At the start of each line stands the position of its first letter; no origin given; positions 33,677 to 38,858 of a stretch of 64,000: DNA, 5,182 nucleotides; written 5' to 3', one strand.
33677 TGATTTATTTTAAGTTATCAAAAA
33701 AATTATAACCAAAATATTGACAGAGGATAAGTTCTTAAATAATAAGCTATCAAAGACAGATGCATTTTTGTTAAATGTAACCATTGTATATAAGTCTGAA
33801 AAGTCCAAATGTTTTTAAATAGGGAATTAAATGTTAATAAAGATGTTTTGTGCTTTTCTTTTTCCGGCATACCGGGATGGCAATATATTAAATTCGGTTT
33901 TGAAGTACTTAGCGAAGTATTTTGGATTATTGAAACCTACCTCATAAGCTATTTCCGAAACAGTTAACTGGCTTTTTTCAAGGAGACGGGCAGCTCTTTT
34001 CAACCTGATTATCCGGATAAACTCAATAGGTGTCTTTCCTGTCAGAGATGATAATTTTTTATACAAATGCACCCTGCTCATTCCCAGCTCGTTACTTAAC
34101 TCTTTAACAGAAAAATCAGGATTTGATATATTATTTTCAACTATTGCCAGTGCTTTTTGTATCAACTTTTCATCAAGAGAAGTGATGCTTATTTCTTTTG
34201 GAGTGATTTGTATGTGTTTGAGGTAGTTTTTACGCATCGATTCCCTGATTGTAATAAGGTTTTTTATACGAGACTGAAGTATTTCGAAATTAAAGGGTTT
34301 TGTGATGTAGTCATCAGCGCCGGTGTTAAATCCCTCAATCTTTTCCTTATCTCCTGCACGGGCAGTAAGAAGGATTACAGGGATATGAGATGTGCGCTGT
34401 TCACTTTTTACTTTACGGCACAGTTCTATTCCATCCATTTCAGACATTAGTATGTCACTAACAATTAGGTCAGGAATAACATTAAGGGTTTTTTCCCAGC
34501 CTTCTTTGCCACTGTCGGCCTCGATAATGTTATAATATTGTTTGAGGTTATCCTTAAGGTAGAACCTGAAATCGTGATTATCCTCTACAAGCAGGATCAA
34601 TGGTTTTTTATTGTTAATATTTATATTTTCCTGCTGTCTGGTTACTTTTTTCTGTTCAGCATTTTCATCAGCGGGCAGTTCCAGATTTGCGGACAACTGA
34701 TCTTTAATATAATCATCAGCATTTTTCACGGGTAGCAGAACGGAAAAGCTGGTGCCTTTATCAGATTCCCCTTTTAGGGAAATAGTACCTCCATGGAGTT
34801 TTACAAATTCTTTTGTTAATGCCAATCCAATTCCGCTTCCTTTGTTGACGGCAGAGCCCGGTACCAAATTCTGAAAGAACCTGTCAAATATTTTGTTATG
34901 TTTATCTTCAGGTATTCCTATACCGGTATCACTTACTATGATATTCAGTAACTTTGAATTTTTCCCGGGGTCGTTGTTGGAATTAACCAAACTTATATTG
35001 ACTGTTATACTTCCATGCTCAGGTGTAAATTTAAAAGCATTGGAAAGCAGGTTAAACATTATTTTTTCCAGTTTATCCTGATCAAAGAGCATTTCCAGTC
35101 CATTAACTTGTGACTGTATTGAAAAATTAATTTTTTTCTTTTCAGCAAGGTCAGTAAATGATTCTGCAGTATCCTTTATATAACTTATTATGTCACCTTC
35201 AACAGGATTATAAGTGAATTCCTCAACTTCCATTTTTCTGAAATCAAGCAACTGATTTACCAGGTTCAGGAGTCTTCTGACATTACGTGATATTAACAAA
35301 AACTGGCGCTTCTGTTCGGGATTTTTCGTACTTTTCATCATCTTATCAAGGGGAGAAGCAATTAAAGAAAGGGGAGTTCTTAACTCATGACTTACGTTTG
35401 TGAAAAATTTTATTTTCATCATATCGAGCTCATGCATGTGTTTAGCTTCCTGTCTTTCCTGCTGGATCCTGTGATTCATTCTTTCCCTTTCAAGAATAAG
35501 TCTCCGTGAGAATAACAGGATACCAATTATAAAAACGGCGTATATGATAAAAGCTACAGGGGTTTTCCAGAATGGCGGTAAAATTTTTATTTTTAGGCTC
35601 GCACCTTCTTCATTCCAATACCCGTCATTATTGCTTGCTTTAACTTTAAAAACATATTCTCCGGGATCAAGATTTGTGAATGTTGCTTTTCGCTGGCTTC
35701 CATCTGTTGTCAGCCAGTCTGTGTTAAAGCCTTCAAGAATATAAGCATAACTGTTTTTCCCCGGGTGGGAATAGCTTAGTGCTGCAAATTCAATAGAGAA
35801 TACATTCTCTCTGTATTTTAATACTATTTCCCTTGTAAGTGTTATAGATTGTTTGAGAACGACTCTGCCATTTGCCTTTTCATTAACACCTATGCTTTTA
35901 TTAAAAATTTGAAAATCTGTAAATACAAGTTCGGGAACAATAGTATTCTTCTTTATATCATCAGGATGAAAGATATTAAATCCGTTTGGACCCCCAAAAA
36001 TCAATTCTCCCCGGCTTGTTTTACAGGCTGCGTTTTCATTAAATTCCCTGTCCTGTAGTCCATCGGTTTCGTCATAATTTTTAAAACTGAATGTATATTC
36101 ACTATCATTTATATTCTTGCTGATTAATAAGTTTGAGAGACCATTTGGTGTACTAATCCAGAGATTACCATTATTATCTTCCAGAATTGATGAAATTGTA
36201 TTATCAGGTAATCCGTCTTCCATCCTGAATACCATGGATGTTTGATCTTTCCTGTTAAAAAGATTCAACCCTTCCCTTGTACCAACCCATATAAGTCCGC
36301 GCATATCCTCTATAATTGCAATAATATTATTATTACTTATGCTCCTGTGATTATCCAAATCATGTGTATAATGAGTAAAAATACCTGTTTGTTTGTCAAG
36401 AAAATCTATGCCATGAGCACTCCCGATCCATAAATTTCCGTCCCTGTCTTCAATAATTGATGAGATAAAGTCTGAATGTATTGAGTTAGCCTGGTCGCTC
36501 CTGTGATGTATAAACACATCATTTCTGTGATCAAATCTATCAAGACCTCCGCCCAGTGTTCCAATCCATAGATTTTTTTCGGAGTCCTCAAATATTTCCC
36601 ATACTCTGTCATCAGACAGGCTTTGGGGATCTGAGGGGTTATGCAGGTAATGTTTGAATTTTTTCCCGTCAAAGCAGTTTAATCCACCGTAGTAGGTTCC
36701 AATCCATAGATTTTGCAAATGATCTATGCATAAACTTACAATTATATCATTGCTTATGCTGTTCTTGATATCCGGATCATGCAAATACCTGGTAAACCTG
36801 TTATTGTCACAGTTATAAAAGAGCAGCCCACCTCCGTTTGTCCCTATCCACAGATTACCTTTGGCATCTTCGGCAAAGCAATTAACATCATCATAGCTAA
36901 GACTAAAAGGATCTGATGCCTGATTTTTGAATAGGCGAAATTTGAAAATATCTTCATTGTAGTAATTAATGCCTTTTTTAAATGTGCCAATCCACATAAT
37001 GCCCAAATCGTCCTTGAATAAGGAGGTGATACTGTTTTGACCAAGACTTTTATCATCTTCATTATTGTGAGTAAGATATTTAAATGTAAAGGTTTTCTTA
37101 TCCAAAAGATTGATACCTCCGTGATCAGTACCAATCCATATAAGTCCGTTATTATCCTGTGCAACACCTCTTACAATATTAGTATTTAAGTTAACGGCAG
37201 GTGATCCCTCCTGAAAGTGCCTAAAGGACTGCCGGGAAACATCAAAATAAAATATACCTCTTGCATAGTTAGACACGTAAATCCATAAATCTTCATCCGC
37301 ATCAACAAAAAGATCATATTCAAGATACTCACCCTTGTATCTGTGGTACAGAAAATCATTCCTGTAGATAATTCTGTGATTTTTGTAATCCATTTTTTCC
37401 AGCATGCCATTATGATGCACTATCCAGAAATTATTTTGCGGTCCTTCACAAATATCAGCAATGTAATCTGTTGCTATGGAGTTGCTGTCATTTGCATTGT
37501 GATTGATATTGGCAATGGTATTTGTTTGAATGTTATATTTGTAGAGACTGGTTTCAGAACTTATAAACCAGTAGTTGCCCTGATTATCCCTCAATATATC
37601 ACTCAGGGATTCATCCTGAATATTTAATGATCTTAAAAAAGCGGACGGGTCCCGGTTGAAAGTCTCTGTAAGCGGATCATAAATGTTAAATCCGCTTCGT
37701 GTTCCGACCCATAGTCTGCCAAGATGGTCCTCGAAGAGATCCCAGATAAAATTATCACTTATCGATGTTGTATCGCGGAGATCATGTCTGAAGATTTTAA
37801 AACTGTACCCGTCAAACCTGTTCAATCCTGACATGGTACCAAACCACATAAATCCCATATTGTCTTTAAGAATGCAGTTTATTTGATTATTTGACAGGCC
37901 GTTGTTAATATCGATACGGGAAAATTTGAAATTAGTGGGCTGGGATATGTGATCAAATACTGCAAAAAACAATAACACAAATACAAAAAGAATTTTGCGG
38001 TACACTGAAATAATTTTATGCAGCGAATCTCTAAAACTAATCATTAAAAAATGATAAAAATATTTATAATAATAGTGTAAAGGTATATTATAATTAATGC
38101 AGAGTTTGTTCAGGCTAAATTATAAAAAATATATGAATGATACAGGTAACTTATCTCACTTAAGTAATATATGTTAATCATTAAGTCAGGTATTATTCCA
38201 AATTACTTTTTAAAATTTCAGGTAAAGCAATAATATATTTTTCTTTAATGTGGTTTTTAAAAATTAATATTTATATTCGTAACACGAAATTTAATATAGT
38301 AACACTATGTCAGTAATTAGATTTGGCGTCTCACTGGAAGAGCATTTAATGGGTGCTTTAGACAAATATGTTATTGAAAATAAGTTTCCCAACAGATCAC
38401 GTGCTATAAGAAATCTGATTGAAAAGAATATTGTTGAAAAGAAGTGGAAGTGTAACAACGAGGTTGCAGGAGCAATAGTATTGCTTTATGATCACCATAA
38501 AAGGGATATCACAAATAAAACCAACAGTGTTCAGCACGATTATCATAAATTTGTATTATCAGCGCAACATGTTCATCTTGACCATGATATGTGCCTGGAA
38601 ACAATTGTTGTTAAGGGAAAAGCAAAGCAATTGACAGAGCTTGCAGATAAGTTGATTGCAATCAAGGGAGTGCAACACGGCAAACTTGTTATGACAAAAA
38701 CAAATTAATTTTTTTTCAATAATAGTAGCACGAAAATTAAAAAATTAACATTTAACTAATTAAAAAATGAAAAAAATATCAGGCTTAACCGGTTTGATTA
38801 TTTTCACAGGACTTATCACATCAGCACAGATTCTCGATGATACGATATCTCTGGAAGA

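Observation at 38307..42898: NikR-headed four-gene cluster: candidate undescribed outer-to-inner-membrane nickel acquisition pathway in Bacteroidota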

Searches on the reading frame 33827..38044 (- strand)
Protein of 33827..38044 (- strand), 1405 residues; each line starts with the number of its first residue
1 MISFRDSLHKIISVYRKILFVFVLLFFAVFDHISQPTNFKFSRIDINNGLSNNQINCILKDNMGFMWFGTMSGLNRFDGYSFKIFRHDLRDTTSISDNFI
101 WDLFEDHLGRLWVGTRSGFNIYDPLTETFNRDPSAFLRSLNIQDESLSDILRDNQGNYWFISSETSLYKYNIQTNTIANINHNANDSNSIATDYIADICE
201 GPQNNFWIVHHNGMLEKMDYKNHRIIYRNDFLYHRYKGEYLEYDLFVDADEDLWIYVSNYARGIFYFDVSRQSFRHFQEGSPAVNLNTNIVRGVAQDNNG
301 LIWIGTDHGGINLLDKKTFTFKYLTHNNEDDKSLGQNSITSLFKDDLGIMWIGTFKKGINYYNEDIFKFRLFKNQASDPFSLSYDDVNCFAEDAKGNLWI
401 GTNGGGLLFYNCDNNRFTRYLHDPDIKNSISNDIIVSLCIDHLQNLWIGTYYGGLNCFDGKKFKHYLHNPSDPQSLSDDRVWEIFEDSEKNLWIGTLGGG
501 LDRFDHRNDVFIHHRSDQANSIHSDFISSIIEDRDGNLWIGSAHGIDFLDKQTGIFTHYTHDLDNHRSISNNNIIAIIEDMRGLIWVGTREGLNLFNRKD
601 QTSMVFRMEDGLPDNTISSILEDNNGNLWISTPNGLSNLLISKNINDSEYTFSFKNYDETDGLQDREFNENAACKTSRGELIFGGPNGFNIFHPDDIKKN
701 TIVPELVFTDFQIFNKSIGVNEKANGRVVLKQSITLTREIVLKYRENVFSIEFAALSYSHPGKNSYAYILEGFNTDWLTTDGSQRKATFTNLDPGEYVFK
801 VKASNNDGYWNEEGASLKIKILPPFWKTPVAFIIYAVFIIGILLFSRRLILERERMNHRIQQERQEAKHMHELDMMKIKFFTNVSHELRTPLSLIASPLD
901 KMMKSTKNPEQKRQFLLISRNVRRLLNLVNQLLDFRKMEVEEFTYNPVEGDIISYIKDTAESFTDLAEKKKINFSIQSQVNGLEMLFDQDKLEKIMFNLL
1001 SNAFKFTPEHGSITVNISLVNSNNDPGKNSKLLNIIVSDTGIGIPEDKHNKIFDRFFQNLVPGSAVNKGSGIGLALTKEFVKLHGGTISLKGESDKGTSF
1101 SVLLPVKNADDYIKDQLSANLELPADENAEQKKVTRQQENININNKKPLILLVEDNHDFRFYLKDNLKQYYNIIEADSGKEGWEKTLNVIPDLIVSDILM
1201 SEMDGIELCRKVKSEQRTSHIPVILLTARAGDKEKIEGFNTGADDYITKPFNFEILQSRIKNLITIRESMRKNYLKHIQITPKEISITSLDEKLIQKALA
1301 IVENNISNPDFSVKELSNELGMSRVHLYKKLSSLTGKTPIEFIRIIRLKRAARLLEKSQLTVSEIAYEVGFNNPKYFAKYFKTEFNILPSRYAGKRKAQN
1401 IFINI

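Call 3: search_protein_families(library=pfam, proteins=[window:33827-38044:-], max_evalue=0.01)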
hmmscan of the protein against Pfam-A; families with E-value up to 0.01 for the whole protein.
window:33827-38044:- (1405 aa): 9 families
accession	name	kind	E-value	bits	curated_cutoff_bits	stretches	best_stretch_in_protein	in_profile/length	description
PF07494.17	Reg_prop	-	1.4e-56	181.6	20.4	9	611-634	1-24/24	Two component regulator propeller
PF02518.31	HATPase_c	-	6.5e-26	91.4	26.4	1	988-1107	2-110/111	Histidine kinase-, DNA gyrase B-, and HSP90-like ATPase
PF00072.30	Response_reg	-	2e-23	83.1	30.2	1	1150-1260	1-110/111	Response regulator receiver domain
PF12833.13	HTH_18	-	8.4e-22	77.7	33.6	1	1316-1393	1-78/80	Helix-turn-helix domain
PF07495.19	Y_Y_Y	-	1e-19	70.6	26.6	1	757-822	1-65/65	Y_Y_Y domain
PF00512.31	HisKA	-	5.8e-13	49.1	26.9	1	877-939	2-64/66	His Kinase A (phospho-acceptor) domain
PF00165.29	HTH_AraC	-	8.5e-13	48.5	26.6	2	1306-1344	5-42/42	Bacterial regulatory helix-turn-helix proteins, AraC family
PF23748.1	Beta-prop_LRRK2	-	1.9e-09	37.4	26.9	0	289-324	274-309/359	LRRK2 beta propeller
PF08450.18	SGL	-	7.4e-05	22.9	26.3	0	492-591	15-105/246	SMP-30/Gluconolactonase/LRE-like region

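Call 4: search_protein_families(library=ncbifam, proteins=[window:33827-38044:-], max_evalue=0.01)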
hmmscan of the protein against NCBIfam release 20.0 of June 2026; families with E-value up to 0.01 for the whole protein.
window:33827-38044:- (1405 aa): 181 families (the best 25 are shown)
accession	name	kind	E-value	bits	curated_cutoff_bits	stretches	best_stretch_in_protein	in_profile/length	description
NF047465.1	hybrid_HK_LvrA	exception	1.5e-76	258.1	1200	1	854-1404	179-719/819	hybrid histidine kinase/response regulator LvrA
NF047874.1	MASE3_PAS_HK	subfamily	8e-64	216.5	560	1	858-1115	379-634/655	MASE3 domain-containing sensor histidine kinase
NF041947.1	LuxQ_Vibrio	equivalog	4.9e-55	186.8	1200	1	863-1259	461-834/843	quorum-sensing autoinducer 2 sensor kinase/phosphatase LuxQ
NF038297.2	hybrid_HK_HrmK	equivalog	1.4e-54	185.8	725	1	856-1260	214-604/607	hybrid histidine kinase/response regulator HrmK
NF008318.0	PRK11107.1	equivalog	6.2e-53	180.1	890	2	870-1119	286-531/920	two-component sensor histidine kinase BarA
TIGR02956.1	TMAO_torS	equivalog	6.7e-50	170.1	676.5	1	852-1287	444-844/967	TMAO reductase system sensor histidine kinase/response regulator TorS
NF046044.1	PnpS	equivalog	1.4e-49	169.1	400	1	869-1105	162-390/390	two-component system histidine kinase PnpS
NF011874.0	PRK15347.1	equivalog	1.6e-48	165.5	852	2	856-1123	377-633/921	two component system sensor kinase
NF008302.0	PRK11091.1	equivalog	2.1e-47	161.8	838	1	864-1306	270-682/779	aerobic respiration two-component sensor histidine kinase ArcB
NF041880.1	EPS_EpsF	equivalog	2.5e-46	158.2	900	2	863-1105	260-492/492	response regulator EpsF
NF033092.0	HK_WalK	equivalog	8.7e-46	156.7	725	1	872-1106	367-594/594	cell wall metabolism sensor histidine kinase WalK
NF008099.0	PRK10841.1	equivalog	1.6e-43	148.7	920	2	853-1115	449-699/949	two-component system sensor histidine kinase RcsC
NF007420.1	PRK09959.1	equivalog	2e-42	144.9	1995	1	856-1300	694-1107/1197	acid-sensing system histidine kinase EvgS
NF052228.1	T9SS_PorZ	equivalog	1.6e-41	142.6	260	5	244-365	484-616/757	type IX secretion system anionic LPS delivery protein PorZ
TIGR02966.1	phoR_proteo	equivalog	6.7e-41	140.4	334.2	1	868-1103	105-332/333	phosphate regulon sensor histidine kinase PhoR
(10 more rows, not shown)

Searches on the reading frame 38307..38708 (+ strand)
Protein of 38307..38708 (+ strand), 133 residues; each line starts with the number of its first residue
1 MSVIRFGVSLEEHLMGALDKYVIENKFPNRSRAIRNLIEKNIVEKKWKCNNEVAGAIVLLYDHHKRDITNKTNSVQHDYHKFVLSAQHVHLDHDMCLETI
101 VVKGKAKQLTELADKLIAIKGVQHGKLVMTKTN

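Call 3: search_protein_families(library=pfam, proteins=[window:38307-38708:+], max_evalue=0.01)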
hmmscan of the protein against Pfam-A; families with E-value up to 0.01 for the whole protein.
window:38307-38708:+ (133 aa): 2 families
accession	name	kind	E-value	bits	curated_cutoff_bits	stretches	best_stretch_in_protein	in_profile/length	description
PF08753.17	NikR_C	-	8.1e-31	106.5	22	1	54-130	1-77/77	NikR C terminal nickel binding domain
PF01402.27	RHH_1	-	0.00091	19.5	20.5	1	5-40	1-35/39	Ribbon-helix-helix protein, copG family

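Call 4: search_protein_families(library=ncbifam, proteins=[window:38307-38708:+], max_evalue=0.01)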
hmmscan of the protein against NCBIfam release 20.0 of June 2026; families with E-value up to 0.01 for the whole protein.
window:38307-38708:+ (133 aa): 6 families
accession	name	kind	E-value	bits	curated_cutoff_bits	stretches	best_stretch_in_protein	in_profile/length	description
NF003381.0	PRK04460.1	equivalog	2.6e-46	157.1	105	1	2-132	3-134/139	nickel-responsive transcriptional regulator NikR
NF001884.0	PRK00630.1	subfamily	1e-34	119.8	119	1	2-130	9-141/148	nickel responsive regulator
NF002169.0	PRK01002.1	subfamily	3.5e-34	117.7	111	1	3-132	4-135/141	nickel responsive regulator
NF002815.0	PRK02967.1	equivalog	6e-34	117.1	83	1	5-130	3-130/139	nickel-responsive transcriptional regulator NikR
TIGR02793.1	nikR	equivalog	1.4e-30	106.3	175.45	1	5-129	2-127/129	nickel-responsive transcriptional regulator NikR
NF053762.1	aCcr1_fam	equivalog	0.0081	16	60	0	10-40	7-36/38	aCcr1 family cell cycle regulator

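Call 83: search_solved_structures(query=window:38307-38708:+, max_evalue=0.00001, show_alignments=2)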
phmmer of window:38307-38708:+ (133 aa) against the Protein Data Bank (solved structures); distinct sequences matched with E-value up to 0.00001: 12.
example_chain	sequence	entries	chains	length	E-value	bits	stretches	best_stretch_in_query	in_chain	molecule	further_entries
2bj1_A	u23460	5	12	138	5.1e-34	120.3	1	1-132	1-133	NICKEL RESPONSIVE REGULATOR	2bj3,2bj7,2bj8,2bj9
2wvd_A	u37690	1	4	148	5.3e-25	91.1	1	2-129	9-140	PUTATIVE NICKEL-RESPONSIVE REGULATOR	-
2ca9_A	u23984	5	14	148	2.6e-24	88.9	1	2-129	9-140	PUTATIVE NICKEL-RESPONSIVE REGULATOR | nickel-responsive regulator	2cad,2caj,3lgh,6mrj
2wve_A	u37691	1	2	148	3.4e-23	85.3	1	2-129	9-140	PUTATIVE NICKEL-RESPONSIVE REGULATOR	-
3pht_A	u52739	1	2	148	6e-23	84.5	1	2-129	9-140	Putative nickel-responsive regulator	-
2wvc_A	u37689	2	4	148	1.4e-21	80.1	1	2-129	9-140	PUTATIVE NICKEL-RESPONSIVE REGULATOR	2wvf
1q5v_A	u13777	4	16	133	3.2e-20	75.7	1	5-127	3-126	Nickel responsive regulator | Nickel-responsive regulator | Nickel-responsive regulatory protein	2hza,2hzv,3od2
2wvb_A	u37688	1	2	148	3.7e-20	75.5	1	2-129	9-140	PUTATIVE NICKEL-RESPONSIVE REGULATOR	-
3bkf_A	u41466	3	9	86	1.1e-14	57.7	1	57-128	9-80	Nickel-responsive regulator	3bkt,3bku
1q5y_A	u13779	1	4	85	1.4e-14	57.4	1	57-128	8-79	Nickel responsive regulator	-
2y3y_A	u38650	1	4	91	1.3e-12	51.1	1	55-129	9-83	PUTATIVE NICKEL-RESPONSIVE REGULATOR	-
3qsi_B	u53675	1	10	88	2e-12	50.5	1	55-129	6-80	NikR nickel-responsive regulator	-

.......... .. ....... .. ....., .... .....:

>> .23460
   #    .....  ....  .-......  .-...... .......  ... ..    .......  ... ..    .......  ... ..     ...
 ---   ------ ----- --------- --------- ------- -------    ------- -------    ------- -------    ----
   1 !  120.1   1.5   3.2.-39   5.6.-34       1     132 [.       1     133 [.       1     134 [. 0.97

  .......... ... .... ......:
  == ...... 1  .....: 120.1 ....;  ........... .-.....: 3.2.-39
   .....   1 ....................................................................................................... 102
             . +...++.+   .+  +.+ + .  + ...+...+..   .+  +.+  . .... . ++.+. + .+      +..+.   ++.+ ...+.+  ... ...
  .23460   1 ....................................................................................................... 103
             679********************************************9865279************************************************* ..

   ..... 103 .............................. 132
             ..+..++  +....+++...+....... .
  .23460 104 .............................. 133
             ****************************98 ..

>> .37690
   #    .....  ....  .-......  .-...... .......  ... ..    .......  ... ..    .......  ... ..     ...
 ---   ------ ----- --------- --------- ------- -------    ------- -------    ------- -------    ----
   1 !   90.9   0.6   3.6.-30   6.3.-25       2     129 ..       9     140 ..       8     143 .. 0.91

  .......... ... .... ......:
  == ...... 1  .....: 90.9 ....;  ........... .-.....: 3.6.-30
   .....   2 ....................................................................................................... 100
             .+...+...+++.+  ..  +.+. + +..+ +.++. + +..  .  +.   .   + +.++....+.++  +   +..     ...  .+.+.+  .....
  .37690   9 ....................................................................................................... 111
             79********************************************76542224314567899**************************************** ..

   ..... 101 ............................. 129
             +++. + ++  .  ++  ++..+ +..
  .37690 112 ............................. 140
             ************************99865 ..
